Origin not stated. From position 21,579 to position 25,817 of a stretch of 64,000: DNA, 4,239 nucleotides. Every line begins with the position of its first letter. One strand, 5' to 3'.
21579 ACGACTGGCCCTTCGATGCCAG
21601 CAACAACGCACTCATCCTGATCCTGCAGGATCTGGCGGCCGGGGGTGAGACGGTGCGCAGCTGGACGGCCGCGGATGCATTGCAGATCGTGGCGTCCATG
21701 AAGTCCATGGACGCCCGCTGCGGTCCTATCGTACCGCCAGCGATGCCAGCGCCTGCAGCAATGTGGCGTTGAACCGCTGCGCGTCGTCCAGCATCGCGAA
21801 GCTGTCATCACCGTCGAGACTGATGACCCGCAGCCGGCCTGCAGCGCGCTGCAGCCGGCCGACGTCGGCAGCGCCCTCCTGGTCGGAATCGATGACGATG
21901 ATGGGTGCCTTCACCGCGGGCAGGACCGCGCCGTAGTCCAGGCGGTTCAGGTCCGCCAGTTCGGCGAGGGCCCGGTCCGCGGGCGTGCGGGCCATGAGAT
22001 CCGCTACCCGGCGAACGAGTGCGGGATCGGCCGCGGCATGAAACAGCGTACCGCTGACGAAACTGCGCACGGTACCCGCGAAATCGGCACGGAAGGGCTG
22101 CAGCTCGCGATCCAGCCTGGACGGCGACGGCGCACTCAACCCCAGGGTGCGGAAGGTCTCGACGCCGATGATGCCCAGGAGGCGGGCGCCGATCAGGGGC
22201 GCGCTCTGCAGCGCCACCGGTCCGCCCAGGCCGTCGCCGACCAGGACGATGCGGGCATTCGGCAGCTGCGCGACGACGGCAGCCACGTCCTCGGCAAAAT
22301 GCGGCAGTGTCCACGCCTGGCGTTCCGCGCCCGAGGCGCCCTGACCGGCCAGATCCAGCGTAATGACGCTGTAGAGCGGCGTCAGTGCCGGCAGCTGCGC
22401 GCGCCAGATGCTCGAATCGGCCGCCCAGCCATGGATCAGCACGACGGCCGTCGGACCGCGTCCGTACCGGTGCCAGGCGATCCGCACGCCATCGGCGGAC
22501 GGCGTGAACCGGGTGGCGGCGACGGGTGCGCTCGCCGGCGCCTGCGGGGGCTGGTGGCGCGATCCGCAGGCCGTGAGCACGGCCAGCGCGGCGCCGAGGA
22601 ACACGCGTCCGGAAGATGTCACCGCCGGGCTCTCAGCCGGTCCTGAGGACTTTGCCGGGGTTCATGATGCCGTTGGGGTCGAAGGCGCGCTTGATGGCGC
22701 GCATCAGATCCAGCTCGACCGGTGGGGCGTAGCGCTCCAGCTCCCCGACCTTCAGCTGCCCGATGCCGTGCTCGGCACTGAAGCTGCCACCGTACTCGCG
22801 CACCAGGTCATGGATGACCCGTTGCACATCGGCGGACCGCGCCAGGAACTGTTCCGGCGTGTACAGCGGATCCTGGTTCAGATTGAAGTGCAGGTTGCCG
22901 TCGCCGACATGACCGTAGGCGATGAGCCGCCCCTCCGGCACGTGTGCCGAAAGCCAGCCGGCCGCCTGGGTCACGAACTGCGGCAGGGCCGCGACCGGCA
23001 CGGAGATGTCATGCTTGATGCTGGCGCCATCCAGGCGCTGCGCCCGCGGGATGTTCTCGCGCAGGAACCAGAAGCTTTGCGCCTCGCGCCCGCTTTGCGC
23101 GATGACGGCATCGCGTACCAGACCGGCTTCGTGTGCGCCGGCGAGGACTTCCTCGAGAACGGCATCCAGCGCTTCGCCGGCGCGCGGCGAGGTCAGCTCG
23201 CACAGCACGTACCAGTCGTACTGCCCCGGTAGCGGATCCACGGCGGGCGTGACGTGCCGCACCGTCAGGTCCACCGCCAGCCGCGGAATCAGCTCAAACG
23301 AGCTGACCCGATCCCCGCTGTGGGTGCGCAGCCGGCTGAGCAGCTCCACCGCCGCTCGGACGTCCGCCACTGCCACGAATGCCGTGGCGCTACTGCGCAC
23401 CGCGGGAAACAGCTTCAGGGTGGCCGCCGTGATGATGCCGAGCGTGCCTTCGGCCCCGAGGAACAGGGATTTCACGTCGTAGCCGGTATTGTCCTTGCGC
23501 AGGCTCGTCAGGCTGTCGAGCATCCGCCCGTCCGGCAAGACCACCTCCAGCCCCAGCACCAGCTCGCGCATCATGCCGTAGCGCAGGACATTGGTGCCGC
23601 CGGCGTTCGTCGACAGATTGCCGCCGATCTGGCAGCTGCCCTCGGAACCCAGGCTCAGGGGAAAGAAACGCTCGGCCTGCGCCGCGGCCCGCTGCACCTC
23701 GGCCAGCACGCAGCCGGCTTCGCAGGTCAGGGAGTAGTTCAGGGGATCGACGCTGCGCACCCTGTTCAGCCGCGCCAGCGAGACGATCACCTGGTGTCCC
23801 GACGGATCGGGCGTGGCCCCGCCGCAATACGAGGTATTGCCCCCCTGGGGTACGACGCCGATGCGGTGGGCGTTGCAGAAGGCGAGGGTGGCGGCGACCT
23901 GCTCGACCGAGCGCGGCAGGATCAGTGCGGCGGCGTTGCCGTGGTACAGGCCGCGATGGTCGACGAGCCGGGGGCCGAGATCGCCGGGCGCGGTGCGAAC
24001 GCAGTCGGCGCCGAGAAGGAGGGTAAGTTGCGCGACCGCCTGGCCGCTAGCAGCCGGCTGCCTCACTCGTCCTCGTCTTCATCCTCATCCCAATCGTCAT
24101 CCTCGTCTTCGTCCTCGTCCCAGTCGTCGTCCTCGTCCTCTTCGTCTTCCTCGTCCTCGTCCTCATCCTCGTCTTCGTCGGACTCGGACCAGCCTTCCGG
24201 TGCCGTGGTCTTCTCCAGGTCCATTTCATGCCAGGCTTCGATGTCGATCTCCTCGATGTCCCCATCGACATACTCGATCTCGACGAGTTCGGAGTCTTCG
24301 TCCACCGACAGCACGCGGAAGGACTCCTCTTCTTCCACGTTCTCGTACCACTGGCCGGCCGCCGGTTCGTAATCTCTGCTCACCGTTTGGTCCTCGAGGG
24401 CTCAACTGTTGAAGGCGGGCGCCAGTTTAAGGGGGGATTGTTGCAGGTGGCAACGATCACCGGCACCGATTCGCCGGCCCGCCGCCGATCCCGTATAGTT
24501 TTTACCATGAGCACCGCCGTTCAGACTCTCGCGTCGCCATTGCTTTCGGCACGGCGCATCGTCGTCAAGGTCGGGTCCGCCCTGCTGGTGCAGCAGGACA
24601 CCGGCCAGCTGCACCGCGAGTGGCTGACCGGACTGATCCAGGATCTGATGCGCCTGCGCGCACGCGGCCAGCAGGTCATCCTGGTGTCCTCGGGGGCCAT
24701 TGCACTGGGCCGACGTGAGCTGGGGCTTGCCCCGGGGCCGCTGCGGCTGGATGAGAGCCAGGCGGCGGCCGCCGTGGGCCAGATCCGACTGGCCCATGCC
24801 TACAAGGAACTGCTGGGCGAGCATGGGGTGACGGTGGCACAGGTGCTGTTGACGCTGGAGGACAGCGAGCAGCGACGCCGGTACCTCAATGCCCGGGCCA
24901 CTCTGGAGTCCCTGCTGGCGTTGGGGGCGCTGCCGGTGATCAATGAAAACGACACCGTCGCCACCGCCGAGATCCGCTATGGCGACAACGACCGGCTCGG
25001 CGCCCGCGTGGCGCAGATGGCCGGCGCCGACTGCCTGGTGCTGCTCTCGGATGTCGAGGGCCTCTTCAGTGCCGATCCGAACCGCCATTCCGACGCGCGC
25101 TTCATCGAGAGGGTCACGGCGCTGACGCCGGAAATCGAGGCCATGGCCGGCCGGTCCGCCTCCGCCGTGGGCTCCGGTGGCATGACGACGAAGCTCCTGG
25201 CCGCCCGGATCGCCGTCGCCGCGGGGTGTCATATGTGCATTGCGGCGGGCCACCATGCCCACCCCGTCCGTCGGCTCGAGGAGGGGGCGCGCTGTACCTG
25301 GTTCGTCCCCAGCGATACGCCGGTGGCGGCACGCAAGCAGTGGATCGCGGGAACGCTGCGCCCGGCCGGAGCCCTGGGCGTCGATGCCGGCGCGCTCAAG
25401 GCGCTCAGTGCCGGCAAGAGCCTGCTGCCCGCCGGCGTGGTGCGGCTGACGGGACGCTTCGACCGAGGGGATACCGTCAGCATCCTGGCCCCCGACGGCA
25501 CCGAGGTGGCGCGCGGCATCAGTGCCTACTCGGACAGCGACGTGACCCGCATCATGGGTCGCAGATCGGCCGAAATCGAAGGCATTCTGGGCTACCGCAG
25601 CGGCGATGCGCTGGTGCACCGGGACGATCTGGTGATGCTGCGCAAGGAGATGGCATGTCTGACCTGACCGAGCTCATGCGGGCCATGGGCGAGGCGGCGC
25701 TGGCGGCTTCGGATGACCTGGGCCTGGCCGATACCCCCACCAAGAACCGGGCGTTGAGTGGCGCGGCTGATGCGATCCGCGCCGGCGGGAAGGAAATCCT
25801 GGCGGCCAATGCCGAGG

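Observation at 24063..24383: Hyperacidic 106-aa protein translationally coupled to a GlcD-like FAD oxidase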

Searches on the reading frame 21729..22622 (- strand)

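Call 4: search_protein_families(library=pfam, proteins=[window:21729-22622:-], max_evalue=0.1)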
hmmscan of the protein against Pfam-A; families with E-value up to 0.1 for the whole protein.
window:21729-22622:- (298 aa): 4 families
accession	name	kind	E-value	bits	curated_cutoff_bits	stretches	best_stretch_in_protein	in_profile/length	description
PF00561.26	Abhydrolase_1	-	6.5e-16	59.2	25.8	1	59-193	2-132/245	alpha/beta hydrolase fold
PF12697.13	Abhydrolase_6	-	5.3e-15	57.1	26.3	1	60-286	1-216/217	Alpha/beta hydrolase family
PF12146.15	Hydrolase_4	-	3.5e-05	23.7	27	1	59-186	6-138/239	Serine aminopeptidase, S33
PF01764.32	Lipase_3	-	0.039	14.3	22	0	104-141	44-81/140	Lipase (class 3)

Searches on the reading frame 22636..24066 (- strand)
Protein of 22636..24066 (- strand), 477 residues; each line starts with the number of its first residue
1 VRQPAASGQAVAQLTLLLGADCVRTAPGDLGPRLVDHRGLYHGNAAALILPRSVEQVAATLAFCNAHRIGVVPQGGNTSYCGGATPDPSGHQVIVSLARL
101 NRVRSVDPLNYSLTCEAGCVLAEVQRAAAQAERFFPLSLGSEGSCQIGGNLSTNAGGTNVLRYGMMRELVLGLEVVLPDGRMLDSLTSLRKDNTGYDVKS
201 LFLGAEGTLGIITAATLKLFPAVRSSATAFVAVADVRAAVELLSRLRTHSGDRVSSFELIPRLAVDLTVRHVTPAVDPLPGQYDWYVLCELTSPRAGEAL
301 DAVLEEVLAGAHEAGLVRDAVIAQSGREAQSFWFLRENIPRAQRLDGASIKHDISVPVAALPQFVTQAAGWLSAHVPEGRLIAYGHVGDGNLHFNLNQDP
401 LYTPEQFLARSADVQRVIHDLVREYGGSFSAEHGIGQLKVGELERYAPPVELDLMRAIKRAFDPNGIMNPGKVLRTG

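Call 4: search_protein_families(library=pfam, proteins=[window:22636-24066:-], max_evalue=0.1)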
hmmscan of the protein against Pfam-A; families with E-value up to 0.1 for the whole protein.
window:22636-24066:- (477 aa): 2 families
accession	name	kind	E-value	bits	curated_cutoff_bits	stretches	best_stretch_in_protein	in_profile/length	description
PF02913.24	FAD-oxidase_C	-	9.8e-51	173.3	21.2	1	225-473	4-248/248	FAD linked oxidases, C-terminal domain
PF01565.28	FAD_binding_4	-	8.1e-37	126.5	26.4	1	46-183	2-136/139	FAD binding domain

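Call 5: search_protein_families(library=ncbifam, proteins=[window:22636-24066:-], max_evalue=0.1)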
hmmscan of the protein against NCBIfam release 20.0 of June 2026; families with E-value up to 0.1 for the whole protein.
window:22636-24066:- (477 aa): 11 families
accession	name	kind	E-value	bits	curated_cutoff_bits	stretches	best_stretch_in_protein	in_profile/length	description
TIGR00387.1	glcD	equivalog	3.2e-77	260.1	567.9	1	49-472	2-413/413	glycolate oxidase subunit GlcD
NF008408.0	PRK11230.1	equivalog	3.2e-53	180.9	897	1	29-475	40-473/499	glycolate oxidase subunit GlcD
NF049975.1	2HglutDHaseYdiJ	equivalog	8.4e-23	80.1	1350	3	41-186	48-193/1018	D-2-hydroxyglutarate dehydrogenase YdiJ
NF008439.0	PRK11282.1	equivalog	2.6e-21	75.9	284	2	58-248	12-198/358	glycolate oxidase subunit GlcE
TIGR01678.1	FAD_lactone_ox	subfamily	2.3e-11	43.2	396.8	1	39-232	9-191/438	sugar 1,4-lactone oxidase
NF053785.1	DcplphribOxDprE1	equivalog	3.6e-11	42.9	500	1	44-233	14-190/449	decaprenylphosphoryl-beta-D-ribose oxidase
NF041227.1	BagG_FevA2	exception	7.2e-09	34.8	850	1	52-240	53-228/455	bagremycin/ferroverdin biosynthesis FAD-dependent oxygenase BagG/FevA2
TIGR01677.1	pln_FAD_oxido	subfamily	6.5e-08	31.5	383.1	1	45-228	34-220/560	FAD-dependent oxidoreductase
NF008387.0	PRK11183.1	equivalog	1.4e-07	30.4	391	1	11-162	12-165/570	D-lactate dehydrogenase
TIGR01679.1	bact_FAD_ox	subfamily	8.5e-06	24.9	292.25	1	39-223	6-176/419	FAD-linked oxidoreductase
NF010480.0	PRK13905.1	equivalog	0.0013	17.7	259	1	43-219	32-192/303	UDP-N-acetylmuramate dehydrogenase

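Call 13: search_solved_structures(query=window:22636-24066:-, max_evalue=1e-20)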
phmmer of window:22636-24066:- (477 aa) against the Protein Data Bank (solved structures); distinct sequences matched with E-value up to 1e-20: 7.
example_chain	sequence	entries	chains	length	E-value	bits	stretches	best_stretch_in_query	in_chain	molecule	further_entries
3pm9_A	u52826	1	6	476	1.3e-137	462.6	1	7-473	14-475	Putative oxidoreductase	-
6lpn_A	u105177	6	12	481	4.3e-91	309.3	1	25-474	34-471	D-2-hydroxyglutarate dehydrogenase, mitochondrial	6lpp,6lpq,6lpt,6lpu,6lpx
8jdc_A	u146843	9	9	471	5.4e-49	170.5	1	46-474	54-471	Probable D-lactate dehydrogenase, mitochondrial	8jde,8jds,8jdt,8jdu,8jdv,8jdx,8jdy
8jdb_A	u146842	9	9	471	1.3e-47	165.9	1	46-474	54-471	Probable D-lactate dehydrogenase, mitochondrial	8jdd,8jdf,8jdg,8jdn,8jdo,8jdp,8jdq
9qgz_A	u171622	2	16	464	2.7e-45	158.2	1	11-474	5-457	Glycolate oxidase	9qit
7qh2_C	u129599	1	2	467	6.5e-45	157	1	36-475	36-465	Lactate dehydrogenase (NAD(+),ferredoxin) subunit LctD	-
2uuu_A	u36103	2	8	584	1.8e-22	83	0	47-223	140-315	ALKYLDIHYDROXYACETONEPHOSPHATE SYNTHASE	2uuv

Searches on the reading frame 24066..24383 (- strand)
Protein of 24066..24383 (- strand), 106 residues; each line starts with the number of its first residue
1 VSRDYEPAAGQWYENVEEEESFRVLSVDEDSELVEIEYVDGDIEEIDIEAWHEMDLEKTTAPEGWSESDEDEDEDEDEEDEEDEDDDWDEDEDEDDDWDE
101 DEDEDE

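Call 4: search_protein_families(library=pfam, proteins=[window:24066-24383:-], max_evalue=0.1)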
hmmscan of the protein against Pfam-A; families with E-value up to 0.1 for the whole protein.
window:24066-24383:- (106 aa): 1 family
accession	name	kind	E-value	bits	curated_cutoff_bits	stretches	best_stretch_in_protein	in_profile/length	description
PF20549.3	DUF6763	-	6.9e-20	71.5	27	1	4-93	3-92/97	Family of unknown function (DUF6763)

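Call 5: search_protein_families(library=ncbifam, proteins=[window:24066-24383:-], max_evalue=0.1)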
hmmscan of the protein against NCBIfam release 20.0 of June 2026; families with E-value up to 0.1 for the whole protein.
window:24066-24383:- (106 aa): 0 families

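Call 9: find_homologous_proteins(query=window:24066-24383:-)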
Query window:24066-24383:- (106 aa): 4693 proteins with E <= 0.001 among 8000 candidates; the best 120 are listed.
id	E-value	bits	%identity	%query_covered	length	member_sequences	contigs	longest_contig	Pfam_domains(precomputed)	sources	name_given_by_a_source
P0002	2.7e-44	168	97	64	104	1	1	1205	PF20549.4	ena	-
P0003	5.7e-44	167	96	64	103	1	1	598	PF20549.4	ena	-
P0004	8.8e-44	166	94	64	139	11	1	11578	PF20549.4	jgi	jgi:hypothetical protein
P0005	1.7e-43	165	96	64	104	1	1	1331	PF20549.4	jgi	jgi:hypothetical protein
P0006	2.2e-43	165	96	64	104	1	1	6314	PF20549.4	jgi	jgi:hypothetical protein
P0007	1.0e-41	160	96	64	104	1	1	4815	PF20549.4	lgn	-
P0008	1.3e-41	159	96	64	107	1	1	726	PF20549.4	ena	-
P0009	1.9e-41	159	94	62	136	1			PF20549.4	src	-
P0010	3.0e-41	158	98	62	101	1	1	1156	PF20549.4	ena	-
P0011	3.7e-41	158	93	64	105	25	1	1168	PF20549.4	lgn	-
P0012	1.1e-40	156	94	64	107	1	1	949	PF20549.4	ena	-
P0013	1.9e-40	155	96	64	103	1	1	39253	PF20549.4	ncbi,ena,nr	ncbi:MAG TPA: DUF6763 family protein [Steroidobacteraceae bacterium]|nr:DUF6763 family protein [Ster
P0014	2.3e-40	155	94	64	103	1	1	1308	PF20549.4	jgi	jgi:hypothetical protein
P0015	3.2e-40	155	97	64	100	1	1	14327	PF20549.4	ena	-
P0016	3.7e-40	155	94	62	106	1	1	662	PF20549.4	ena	-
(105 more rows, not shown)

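Call 12: find_related_loci(query=window:24066-24383:-, collection=genome_contigs, flank=4000)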
Query window:24066-24383:- (106 aa) in genome_contigs; peptide patterns used: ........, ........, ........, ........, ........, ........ (x = any residue, [..] = any of these).
600 stretches matched a pattern (row limit reached: there are more); 13 encode a relative of the query (tblastn E <= 1e-3); 13 distinct loci.
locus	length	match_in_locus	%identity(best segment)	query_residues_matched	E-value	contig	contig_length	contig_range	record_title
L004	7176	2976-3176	88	1-67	1e-34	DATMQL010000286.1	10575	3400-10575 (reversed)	MAG TPA_asm: Steroidobacteraceae bacterium isolate SMAG_U12927 k141_5127201, whole genome shotgun sequence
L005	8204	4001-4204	82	1-68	1e-34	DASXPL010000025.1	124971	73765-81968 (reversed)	MAG TPA_asm: Steroidobacteraceae bacterium isolate SMAG_U5407 k141_6921613, whole genome shotgun sequence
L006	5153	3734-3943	77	1-70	5e-34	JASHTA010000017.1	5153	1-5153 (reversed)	MAG: Gammaproteobacteria bacterium isolate JOPF141 JOPF_AWAY_contig_40501, whole genome shotgun sequence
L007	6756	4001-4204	82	1-68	2e-33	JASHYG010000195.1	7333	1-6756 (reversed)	MAG: Gammaproteobacteria bacterium isolate JOPF277 JOPF_NEAR_contig_700050, whole genome shotgun sequence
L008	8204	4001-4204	81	1-68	2e-33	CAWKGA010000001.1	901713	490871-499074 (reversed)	MAG: uncultured Gammaproteobacteria bacterium isolate MFD03399.bin.1.170 genome assembly, contig: contig_11752, whole ge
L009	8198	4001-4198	80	1-66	2e-33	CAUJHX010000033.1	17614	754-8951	MAG: Pseudomonadota bacterium isolate KLAP178 genome assembly, contig: KLAP178_503170, whole genome shotgun sequence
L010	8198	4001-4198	77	1-66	1e-32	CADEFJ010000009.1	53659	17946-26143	MAG: uncultured proteobacterium isolate Proteobacteria sp. RBC013 genome assembly, contig: MAG013_9, whole genome shotgu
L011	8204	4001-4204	78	1-68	2e-31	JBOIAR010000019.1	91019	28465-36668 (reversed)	MAG: Steroidobacteraceae bacterium isolate SE1507_metabat2.bin.16 NODE_94_length_91019_cov_6.921731, whole genome shotgu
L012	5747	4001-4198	74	1-66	5e-31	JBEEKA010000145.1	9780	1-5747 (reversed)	MAG: Pseudomonadota bacterium isolate cobbmillcreek_2019_sw_WHONDRS-S19S_0090_B_bin.9 scaffold_756882, whole genome shot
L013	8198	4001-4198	76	1-66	6e-30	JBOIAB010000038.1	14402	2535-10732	MAG: Steroidobacteraceae bacterium isolate TC-S_metawrap_bin.45 k127_4558837, whole genome shotgun sequence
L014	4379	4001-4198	73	1-66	2e-29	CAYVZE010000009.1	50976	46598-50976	MAG TPA_asm: uncultured Steroidobacteraceae bacterium isolate SRP268622_co1_305 genome assembly, contig: NODE_1199_lengt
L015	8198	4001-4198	71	1-66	3e-28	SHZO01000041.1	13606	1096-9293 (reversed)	MAG: Gammaproteobacteria bacterium isolate Baikal-deep-G151 BACOMB-C21816, whole genome shotgun sequence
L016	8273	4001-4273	65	1-98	5e-28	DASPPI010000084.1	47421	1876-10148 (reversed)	MAG TPA_asm: Steroidobacteraceae bacterium isolate SMAG_U12169 k141_466830, whole genome shotgun sequence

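Call 28: search_protein_families(library=pfam, proteins=[L005:4306-5343:+, L005:5482-6354:+, L009:5245-6285:+, L004:4764-5732:+], max_evalue=0.01)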
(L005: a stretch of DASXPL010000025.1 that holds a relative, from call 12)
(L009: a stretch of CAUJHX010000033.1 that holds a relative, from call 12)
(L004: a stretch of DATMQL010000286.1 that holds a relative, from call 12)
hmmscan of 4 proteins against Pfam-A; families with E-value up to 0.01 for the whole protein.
L005:4306-5343:+ (346 aa): 1 family
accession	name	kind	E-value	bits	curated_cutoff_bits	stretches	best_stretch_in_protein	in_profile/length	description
PF01988.24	VIT1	-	7.6e-65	219.1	28.1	1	128-339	1-214/214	VIT family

L005:5482-6354:+ (291 aa): 1 family
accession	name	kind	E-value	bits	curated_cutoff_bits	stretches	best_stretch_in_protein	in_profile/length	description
PF01435.24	Peptidase_M48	-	2.7e-37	128.8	20.3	1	82-287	4-184/186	Peptidase family M48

L009:5245-6285:+ (347 aa): 1 family
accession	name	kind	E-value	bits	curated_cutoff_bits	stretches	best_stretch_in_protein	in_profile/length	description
PF00487.30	FA_desaturase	-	2e-18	67.5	29.7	1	91-304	5-225/253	Fatty acid desaturase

L004:4764-5732:+ (323 aa): 12 families
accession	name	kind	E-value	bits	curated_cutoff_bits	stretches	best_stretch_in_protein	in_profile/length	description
PF12697.13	Abhydrolase_6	-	2.9e-24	87.4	26.3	1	83-307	1-215/217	Alpha/beta hydrolase family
PF00561.26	Abhydrolase_1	-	8.2e-24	85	25.8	1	81-209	1-128/245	alpha/beta hydrolase fold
PF12146.15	Hydrolase_4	-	2.4e-13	50.4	27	1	82-232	6-161/239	Serine aminopeptidase, S33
PF10230.15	LIDHydrolase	-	7.3e-06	26.3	27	1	81-175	3-114/262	Lipid-droplet associated hydrolase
PF00975.26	Thioesterase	-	1.2e-05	26.1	26.4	1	83-188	3-105/226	Thioesterase domain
PF00151.25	Lipase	-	0.00014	21.7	27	1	81-200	71-201/336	Lipase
PF05990.18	DUF900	-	0.00091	19.2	20.5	1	119-170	67-118/232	Alpha/beta hydrolase of unknown function (DUF900)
PF02230.22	Abhydrolase_2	-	0.0013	19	23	1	140-222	98-179/217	Phospholipase/Carboxylesterase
PF01764.32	Lipase_3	-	0.0027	18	22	1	127-164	44-81/140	Lipase (class 3)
PF03096.20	Ndr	-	0.003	16.8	23.3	1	99-178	48-131/283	Ndr family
PF06821.19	Ser_hydrolase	-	0.0035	17.7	22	1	84-178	2-89/172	Serine hydrolase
PF07819.20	PGAP1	-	0.0081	16.4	24.3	0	144-178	89-126/233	PGAP1-like alpha/beta domain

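Call 66: search_protein_families(library=phrogs, proteins=[window:24066-24383:-], max_evalue=0.1)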
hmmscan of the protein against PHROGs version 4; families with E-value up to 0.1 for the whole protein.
window:24066-24383:- (106 aa): 1 family
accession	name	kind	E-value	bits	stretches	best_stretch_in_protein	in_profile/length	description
phrog_11938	-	unknown function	0.02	16.1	1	8-55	14-62/95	-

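Call 67: search_protein_families(library=padloc, proteins=[window:24066-24383:-], max_evalue=0.1)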
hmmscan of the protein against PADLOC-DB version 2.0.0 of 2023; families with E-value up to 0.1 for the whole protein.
window:24066-24383:- (106 aa): 0 families

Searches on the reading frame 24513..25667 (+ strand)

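Call 4: search_protein_families(library=pfam, proteins=[window:24513-25667:+], max_evalue=0.1)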
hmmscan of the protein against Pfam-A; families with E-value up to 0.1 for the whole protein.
window:24513-25667:+ (384 aa): 2 families
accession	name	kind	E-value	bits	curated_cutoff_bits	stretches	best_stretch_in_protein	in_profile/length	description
PF00696.33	AA_kinase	-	1.8e-43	149.4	24.9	1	15-244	2-233/234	Amino acid kinase family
PF01472.26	PUA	-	6.6e-20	71.3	24.8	1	287-359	2-74/74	PUA domain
